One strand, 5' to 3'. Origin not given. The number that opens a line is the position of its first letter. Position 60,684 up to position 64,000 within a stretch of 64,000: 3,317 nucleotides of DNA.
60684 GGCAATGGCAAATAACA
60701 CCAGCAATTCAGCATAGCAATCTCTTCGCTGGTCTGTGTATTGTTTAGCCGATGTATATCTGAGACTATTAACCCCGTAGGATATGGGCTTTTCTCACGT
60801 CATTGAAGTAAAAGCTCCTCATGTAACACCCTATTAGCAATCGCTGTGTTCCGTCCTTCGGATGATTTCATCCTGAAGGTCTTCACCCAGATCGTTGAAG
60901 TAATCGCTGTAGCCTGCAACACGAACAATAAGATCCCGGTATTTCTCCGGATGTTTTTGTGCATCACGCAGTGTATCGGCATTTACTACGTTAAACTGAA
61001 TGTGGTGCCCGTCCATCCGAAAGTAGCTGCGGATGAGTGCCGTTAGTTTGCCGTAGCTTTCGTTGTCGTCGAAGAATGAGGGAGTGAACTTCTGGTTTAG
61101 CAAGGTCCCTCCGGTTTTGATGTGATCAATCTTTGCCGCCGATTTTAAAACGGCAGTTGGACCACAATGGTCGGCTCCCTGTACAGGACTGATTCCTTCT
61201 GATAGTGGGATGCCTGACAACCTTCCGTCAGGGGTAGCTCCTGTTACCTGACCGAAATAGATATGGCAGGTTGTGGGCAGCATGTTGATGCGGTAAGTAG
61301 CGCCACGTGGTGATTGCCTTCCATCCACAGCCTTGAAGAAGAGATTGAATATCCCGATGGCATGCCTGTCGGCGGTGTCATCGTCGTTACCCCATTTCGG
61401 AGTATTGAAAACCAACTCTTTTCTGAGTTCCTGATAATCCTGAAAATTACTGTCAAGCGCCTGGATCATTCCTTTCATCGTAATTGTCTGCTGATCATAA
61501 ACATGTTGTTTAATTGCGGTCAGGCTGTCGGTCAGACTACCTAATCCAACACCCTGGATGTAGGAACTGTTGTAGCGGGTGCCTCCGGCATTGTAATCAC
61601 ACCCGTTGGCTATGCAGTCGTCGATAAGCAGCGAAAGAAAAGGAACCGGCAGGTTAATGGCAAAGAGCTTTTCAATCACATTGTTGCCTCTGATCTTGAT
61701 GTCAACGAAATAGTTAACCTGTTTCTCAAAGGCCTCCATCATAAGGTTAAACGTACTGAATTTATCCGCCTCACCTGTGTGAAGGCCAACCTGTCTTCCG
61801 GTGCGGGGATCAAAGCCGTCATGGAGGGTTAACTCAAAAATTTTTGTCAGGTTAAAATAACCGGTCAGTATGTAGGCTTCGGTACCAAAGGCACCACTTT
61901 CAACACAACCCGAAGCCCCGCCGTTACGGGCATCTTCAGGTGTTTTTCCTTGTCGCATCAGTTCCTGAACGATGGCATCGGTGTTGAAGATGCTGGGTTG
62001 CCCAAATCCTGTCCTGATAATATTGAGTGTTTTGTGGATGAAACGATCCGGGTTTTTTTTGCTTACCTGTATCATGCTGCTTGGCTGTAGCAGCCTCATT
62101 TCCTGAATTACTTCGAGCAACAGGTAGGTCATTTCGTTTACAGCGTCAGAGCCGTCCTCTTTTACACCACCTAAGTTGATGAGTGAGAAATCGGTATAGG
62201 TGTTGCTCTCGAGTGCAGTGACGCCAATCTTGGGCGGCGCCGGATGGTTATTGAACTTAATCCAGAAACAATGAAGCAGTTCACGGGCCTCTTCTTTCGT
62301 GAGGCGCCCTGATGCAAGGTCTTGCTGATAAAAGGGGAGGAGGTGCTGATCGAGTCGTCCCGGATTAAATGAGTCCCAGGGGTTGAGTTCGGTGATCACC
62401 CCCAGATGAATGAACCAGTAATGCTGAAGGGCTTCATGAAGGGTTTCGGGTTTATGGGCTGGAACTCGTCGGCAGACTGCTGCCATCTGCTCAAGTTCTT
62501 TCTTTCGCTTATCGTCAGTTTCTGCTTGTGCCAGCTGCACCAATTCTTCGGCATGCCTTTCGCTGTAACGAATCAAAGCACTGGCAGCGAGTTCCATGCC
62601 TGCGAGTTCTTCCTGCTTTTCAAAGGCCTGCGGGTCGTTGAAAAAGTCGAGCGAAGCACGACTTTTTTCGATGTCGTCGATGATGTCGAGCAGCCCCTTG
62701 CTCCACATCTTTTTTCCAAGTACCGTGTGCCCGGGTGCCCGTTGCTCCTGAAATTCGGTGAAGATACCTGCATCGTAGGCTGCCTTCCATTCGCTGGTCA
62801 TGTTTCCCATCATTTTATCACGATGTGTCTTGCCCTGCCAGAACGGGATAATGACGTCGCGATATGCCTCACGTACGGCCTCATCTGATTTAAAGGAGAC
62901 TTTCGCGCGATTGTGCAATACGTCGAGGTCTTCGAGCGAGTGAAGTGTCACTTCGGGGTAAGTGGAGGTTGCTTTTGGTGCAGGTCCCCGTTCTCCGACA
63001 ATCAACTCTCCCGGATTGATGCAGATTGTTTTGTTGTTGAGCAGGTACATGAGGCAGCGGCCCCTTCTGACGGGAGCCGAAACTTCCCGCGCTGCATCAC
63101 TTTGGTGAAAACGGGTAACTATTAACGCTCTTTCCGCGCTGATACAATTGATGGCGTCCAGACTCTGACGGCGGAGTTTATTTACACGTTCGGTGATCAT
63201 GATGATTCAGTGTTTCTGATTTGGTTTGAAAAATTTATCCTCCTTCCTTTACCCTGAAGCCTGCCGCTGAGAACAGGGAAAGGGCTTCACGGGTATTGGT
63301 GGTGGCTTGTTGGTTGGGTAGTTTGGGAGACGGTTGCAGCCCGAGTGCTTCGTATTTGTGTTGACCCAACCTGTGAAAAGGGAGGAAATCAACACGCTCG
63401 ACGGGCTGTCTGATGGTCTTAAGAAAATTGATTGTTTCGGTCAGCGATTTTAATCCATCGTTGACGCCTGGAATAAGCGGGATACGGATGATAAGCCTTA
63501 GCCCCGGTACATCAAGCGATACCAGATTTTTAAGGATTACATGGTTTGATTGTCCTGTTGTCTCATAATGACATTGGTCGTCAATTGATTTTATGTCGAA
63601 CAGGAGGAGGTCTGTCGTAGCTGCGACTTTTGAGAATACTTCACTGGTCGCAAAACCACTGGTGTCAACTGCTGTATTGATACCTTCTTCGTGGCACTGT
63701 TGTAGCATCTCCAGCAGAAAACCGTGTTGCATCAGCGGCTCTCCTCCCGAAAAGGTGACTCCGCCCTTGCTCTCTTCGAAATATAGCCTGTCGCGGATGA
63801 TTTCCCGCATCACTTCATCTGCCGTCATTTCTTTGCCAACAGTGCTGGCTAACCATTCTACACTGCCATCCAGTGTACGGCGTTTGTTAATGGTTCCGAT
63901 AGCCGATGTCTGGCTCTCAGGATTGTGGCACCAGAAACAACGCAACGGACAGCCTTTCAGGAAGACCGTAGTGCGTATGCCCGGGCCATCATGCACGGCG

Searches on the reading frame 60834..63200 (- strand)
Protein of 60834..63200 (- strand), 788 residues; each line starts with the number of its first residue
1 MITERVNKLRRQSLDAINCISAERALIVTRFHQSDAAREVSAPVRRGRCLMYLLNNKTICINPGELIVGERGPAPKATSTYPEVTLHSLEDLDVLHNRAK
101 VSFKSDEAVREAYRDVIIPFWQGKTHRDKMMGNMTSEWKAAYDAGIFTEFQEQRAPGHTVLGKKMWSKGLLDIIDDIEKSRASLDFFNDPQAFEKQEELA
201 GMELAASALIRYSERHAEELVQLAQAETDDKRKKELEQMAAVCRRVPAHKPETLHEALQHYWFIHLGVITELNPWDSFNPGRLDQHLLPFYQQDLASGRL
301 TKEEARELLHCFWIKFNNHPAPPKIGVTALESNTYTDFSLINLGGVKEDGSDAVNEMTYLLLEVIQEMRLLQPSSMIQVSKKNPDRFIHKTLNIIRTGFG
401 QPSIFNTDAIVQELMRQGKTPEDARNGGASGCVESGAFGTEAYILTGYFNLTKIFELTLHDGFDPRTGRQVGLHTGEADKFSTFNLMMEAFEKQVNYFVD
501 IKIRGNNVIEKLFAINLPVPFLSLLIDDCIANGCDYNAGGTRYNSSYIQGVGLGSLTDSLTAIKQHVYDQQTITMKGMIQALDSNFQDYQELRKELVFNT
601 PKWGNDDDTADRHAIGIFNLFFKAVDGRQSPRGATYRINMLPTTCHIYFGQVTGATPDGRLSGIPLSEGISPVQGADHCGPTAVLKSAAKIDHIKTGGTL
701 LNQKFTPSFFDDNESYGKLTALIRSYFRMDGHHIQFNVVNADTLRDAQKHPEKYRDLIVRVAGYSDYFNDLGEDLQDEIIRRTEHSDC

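Call 3: search_protein_families(library=pfam, proteins=[window:60834-63200:-], max_evalue=1)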
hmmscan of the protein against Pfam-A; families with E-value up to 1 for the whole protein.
window:60834-63200:- (788 aa): 3 families
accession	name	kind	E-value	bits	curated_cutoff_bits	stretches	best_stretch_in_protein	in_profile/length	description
PF02901.20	PFL-like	-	5e-217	723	24.3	1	3-650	2-647/647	Pyruvate formate lyase-like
PF01228.26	Gly_radical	-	7.9e-39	132.9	22.2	1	667-769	2-106/106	Glycine radical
PF18297.6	NFACT-R_2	-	0.13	12.8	26.9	0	201-237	55-91/104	NFACT protein RNA binding domain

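Call 4: search_protein_families(library=ncbifam, proteins=[window:60834-63200:-], max_evalue=1)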
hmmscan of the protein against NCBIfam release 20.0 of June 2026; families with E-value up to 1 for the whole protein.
window:60834-63200:- (788 aa): 13 families
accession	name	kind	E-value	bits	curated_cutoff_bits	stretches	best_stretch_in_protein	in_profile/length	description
NF043068.1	glycl_HYPD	equivalog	0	1211.7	1100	1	3-786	1-783/784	trans-4-hydroxy-L-proline dehydratase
TIGR01774.1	PFL2-3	subfamily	3.4e-192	640.7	678.2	1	1-785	1-784/786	formate C-acetyltransferase/glycerol dehydratase family glycyl radical enzyme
NF048011.1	SfplDhtHpsGDes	equivalog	1.8e-155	519.4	1000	1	4-786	24-820/821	(2S)-3-sulfopropanediol dehydratase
NF007437.0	PRK09983.1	equivalog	1.1e-151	506.5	1109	1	2-785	1-763/765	formate C-acetyltransferase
TIGR04394.1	choline_CutC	equivalog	1.5e-141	473.5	1050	1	2-783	1-784/789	choline trimethylamine-lyase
NF048009.1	SfplDhtHpfGKleb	equivalog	2.3e-141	472.5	1000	1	4-784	26-821/824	(2S)-3-sulfopropanediol dehydratase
NF033718.1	indole_decarb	equivalog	1.3e-119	400.8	1100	3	200-586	258-644/868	indoleacetate decarboxylase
NF033715.1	glycyl_HPDL_Lrg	equivalog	3e-105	352.9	1150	1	202-785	275-899/901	4-hydroxyphenylacetate decarboxylase large subunit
TIGR01255.1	pyr_form_ly_1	equivalog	6.2e-39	134.1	994.2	1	234-785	216-741/744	formate C-acetyltransferase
NF038360.1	rad_fix_GrcA3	exception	3.3e-20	71.9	158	1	718-786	8-76/78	autonomous glycyl radical cofactor GrcA3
NF008341.1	PRK11127.1-1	equivalog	3.2e-12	46.3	145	1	732-786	24-78/80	autonomous glycyl radical cofactor GrcA2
TIGR04365.1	spare_glycyl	equivalog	2.9e-11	43.7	170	1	730-783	68-121/126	autonomous glycyl radical cofactor GrcA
NF002424.0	PRK01558.1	equivalog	0.031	13.8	241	0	195-237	13-55/203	V-type ATP synthase subunit E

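Call 50: find_homologous_proteins(query=window:60834-63200:-, max_evalue=1e-100)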
Query window:60834-63200:- (788 aa): 8000 proteins with E <= 1e-100 among 8000 candidates; the best 120 are listed.
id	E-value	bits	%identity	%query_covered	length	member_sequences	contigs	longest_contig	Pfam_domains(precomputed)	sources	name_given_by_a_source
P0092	0.0e+0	1832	100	100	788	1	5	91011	PF02901.21,PF01228.27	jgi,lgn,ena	-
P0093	0.0e+0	1829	100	100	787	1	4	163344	PF02901.21,PF01228.27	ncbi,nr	ncbi:MAG TPA: formate C-acetyltransferase/glycerol dehydratase family glycyl radical enzyme [Bactero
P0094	0.0e+0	1828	100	100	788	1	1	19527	PF02901.21,PF01228.27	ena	-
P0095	0.0e+0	1702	100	93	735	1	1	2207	PF02901.21,PF01228.27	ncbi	ncbi:MAG: formate C-acetyltransferase/glycerol dehydratase family glycyl radical enzyme, partial [Ba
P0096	0.0e+0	1645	89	100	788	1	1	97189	PF02901.21,PF01228.27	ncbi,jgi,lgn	-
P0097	0.0e+0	1643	89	100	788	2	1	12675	PF02901.21,PF01228.27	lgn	-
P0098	0.0e+0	1487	80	100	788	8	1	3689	PF02901.21,PF01228.27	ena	-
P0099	0.0e+0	1485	80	100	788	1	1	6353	PF02901.21,PF01228.27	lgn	-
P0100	0.0e+0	1343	72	99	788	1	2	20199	PF02901.21,PF01228.27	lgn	-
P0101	0.0e+0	1340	72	99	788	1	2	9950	PF02901.21,PF01228.27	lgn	-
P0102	0.0e+0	1336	71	99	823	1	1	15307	PF02901.21,PF01228.27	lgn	-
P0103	0.0e+0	1333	72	99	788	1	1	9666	PF02901.21,PF01228.27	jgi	jgi:trans-4-hydroxy-L-proline dehydratase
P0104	0.0e+0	1324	72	100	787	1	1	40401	PF02901.21,PF01228.27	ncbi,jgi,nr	ncbi:MAG: trans-4-hydroxy-L-proline dehydratase [Bacteroides sp.]|jgi:formate C-acetyltransferase|nr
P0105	0.0e+0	1322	72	100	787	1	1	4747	PF02901.21,PF01228.27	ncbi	-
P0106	0.0e+0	1321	71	100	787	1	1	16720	PF02901.21,PF01228.27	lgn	-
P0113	0.0e+0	1313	71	100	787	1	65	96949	PF02901.21,PF01228.27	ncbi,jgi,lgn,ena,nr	ncbi:MAG: glycyl radical protein [Bacteroidales bacterium]|jgi:formate C-acetyltransferase|nr:glycyl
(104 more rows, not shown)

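Call 52: find_encoding_contigs(protein=P0100, flank=7000, max_places=2)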
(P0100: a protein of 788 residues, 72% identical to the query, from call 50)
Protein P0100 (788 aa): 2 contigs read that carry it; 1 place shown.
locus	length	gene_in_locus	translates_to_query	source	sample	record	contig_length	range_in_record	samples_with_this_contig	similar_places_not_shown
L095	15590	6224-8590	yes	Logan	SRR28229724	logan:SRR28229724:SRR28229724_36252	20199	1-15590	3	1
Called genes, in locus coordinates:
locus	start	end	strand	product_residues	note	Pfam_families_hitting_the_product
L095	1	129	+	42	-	?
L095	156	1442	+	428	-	PF16217:M64_N, PF09471:Peptidase_M64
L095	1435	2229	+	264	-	PF13353:Fer4_12, PF04055:Radical_SAM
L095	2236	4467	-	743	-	PF01734:Patatin, PF19143:Omp85_2, PF01103:Omp85 (faint)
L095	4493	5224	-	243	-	PF14511:RE_EcoO109I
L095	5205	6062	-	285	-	PF01555:N6_N4_Mtase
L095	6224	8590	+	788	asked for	PF02901:PFL-like, PF01228:Gly_radical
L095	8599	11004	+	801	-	PF13802:Gal_mutarotas_2, PF01055:Glyco_hydro_31_2nd, PF21365:Glyco_hydro_31_3rd, PF17137:DUF5110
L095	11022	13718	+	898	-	PF01841:Transglut_core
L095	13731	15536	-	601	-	PF00989:PAS, PF13426:PAS_9, PF00989:PAS, PF08448:PAS_4, PF13426:PAS_9, PF07536:HWE_HK, PF07568:HisKA_2, PF02518:HATPase_c, +4 more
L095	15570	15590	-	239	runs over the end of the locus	PF01914:MarC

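Call 53: find_encoding_contigs(protein=P0104, flank=7000, max_places=2)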
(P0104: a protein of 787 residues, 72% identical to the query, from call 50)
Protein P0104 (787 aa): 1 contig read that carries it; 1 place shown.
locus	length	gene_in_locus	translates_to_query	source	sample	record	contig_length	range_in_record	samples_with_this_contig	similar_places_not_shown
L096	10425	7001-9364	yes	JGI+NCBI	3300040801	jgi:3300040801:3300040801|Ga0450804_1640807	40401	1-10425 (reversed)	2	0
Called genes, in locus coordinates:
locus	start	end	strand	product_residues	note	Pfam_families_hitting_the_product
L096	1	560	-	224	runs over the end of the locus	PF08713:DNA_alkylation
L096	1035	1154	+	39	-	-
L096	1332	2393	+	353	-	PF02469:Fasciclin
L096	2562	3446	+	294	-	PF07883:Cupin_2 (weak), PF12833:HTH_18, PF00165:HTH_AraC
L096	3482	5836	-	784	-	PF00930:DPPIV_N, PF00326:Peptidase_S9, PF12146:Hydrolase_4 (faint)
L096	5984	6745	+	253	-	PF13353:Fer4_12, PF04055:Radical_SAM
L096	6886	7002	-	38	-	-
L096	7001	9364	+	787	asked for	PF02901:PFL-like, PF01228:Gly_radical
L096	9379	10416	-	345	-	PF05960:DUF885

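Call 54: find_encoding_contigs(protein=P0113, flank=7000, max_places=2)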
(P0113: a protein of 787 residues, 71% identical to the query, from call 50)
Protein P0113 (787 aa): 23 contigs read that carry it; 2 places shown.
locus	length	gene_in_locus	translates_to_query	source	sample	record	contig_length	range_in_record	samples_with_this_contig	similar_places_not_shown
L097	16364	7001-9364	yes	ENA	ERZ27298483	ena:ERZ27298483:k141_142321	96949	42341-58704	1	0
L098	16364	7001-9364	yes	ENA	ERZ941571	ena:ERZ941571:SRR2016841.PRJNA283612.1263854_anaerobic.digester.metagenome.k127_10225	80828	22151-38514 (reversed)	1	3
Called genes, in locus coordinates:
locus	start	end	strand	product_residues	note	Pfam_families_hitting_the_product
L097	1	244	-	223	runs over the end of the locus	PF08713:DNA_alkylation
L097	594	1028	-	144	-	-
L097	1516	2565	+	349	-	PF02469:Fasciclin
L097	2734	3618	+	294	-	PF02311:AraC_binding (faint), PF07883:Cupin_2 (weak), PF12833:HTH_18, PF00165:HTH_AraC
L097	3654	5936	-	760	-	PF00930:DPPIV_N, PF00326:Peptidase_S9, PF12146:Hydrolase_4 (faint)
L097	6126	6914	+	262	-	PF13353:Fer4_12, PF04055:Radical_SAM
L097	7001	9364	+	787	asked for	PF02901:PFL-like, PF01228:Gly_radical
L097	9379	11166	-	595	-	PF05960:DUF885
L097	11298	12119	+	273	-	PF12833:HTH_18, PF00165:HTH_AraC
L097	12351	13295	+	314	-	PF01145:Band_7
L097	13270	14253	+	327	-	PF01145:Band_7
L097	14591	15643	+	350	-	PF00665:rve (weak), PF13683:rve_3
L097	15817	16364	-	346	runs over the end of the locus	PF01207:Dus, PF01180:DHO_dh (faint)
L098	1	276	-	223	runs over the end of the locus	PF08713:DNA_alkylation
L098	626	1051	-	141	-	-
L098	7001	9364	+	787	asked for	PF02901:PFL-like, PF01228:Gly_radical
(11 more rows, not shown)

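Call 73: search_solved_structures(query=window:60834-63200:-, max_evalue=1e-50, show_alignments=0)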
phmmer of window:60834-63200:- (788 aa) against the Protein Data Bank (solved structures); distinct sequences matched with E-value up to 1e-50: 31.
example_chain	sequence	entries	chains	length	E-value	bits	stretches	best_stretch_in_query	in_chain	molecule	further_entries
6vxc_A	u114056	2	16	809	1.8e-296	988.4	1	4-785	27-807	Trans-4-hydroxy-L-proline dehydratase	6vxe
1r8w_A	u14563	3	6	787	1.8e-157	528.8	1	3-785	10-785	glycerol dehydratase | B12-independent glycerol dehydratase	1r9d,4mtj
8id1_A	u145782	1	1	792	9.7e-139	466.8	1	4-787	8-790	Formate C-acetyltransferase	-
9rco_A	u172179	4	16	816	1.2e-136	460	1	3-785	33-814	Glycyl radical protein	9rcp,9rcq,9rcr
5i2a_A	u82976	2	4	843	1.9e-134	452.6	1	18-586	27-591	Diol-dehydratase | Diol dehydratase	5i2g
8yjo_A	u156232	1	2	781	1.5e-130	439.7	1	3-785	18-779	Probable dehydratase PflD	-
9f3w_A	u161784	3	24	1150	9.3e-128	430.5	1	2-783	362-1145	Choline trimethylamine-lyase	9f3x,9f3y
8iof_A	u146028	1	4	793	1.4e-126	426.6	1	45-785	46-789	Benzylsuccinate synthase alpha subunit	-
8id0_A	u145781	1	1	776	2.3e-125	422.6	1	18-786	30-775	formate C-acetyltransferase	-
2f3o_A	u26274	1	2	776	1.9e-121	409.7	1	4-783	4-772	pyruvate formate-lyase 2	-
5fay_A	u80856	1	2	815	3e-121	409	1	4-783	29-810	Choline trimethylamine-lyase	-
9ht9_A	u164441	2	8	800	5.2e-121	408.2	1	4-783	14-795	Choline trimethylamine-lyase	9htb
9r0v_A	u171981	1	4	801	5.2e-121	408.2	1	4-783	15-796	Choline trimethylamine-lyase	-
6vue_A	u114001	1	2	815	5.6e-121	408.1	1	4-783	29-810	Choline trimethylamine-lyase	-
5faw_A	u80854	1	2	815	5.6e-121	408.1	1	4-783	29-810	Choline trimethylamine-lyase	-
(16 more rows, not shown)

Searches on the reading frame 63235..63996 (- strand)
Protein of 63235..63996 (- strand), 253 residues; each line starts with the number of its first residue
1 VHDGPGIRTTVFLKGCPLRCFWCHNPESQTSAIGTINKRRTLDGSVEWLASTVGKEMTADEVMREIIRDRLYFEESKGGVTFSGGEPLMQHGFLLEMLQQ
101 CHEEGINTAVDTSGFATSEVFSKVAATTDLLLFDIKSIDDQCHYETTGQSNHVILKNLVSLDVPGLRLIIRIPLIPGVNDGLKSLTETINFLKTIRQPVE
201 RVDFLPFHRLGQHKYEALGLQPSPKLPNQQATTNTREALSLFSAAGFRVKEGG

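Call 3: search_protein_families(library=pfam, proteins=[window:63235-63996:-], max_evalue=1)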
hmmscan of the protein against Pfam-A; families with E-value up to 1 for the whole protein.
window:63235-63996:- (253 aa): 3 families
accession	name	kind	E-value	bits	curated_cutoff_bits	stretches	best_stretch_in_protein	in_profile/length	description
PF04055.27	Radical_SAM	-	5.1e-17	63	29.5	1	12-181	3-157/166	Radical SAM superfamily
PF13353.11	Fer4_12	-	7.7e-16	59.1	22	1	3-130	2-105/137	4Fe-4S single cluster domain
PF19238.5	Radical_SAM_2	-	0.062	13.4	26.7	1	149-200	99-149/151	Radical SAM-like domain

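Call 4: search_protein_families(library=ncbifam, proteins=[window:63235-63996:-], max_evalue=1)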
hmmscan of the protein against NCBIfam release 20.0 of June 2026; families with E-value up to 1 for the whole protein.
window:63235-63996:- (253 aa): 42 families (the best 25 are shown)
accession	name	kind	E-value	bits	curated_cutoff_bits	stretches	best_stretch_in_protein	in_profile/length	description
TIGR02494.1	PFLE_PFLC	subfamily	1.1e-80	271.1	174.35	2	51-236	98-283/293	glycyl-radical enzyme activating protein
NF043069.1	T4HPD_activ_SAM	equivalog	2.9e-78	263.3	425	2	50-253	97-299/299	trans-4-hydroxy-L-proline dehydratase activase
NF048010.1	SfplDhtActHpsHDes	equivalog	2.1e-65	220.5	430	2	52-223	107-279/298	(2S)-3-sulfopropanediol dehydratase activating enzyme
NF033719.1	ind_deCO2_activ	equivalog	3.6e-64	217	425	2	51-230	105-279/302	indoleacetate decarboxylase activase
TIGR04395.1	cutC_activ_rSAM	equivalog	2.3e-61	207.8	360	2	49-221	102-276/309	choline TMA-lyase-activating enzyme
NF033717.2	HPDL_rSAM_activ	equivalog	3.3e-61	207.2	420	2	52-224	107-278/311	4-hydroxyphenylacetate decarboxylase activase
NF048008.1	SfplDhtActHpfHKleb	equivalog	3.1e-60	204.1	500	2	53-221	103-272/308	(2S)-3-sulfopropanediol dehydratase activating enzyme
TIGR02493.1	PFLA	equivalog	1.5e-57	194.7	231.75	1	2-221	11-211/235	pyruvate formate-lyase-activating protein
TIGR04003.1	rSAM_BssD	equivalog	4.9e-51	173.7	496.45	2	51-222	102-274/314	[benzylsuccinate synthase]-activating enzyme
NF007483.0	PRK10076.1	equivalog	6e-50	170.1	326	1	2-253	33-292/292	[formate-C-acetyltransferase]-activating enzyme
NF008356.0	PRK11145.1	equivalog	1e-46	159.2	375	1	3-221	17-216/246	pyruvate formate lyase 1-activating protein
TIGR04041.1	activase_YjjW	hypoth_equivalog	1.1e-35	123.4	250.2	2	50-215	86-246/276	YjjW family glycine radical enzyme activase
TIGR02495.1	NrdG2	equivalog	6e-17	61.6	131.15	2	58-194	48-182/193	anaerobic ribonucleoside-triphosphate reductase activating protein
TIGR02491.1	NrdG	equivalog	3.4e-12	46.6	126.1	2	2-43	11-52/154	anaerobic ribonucleoside-triphosphate reductase activating protein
TIGR04349.1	rSAM_QueE_gams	hypoth_equivalog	1.2e-07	31.6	300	2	52-130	43-115/210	7-carboxy-7-deazaguanine synthase QueE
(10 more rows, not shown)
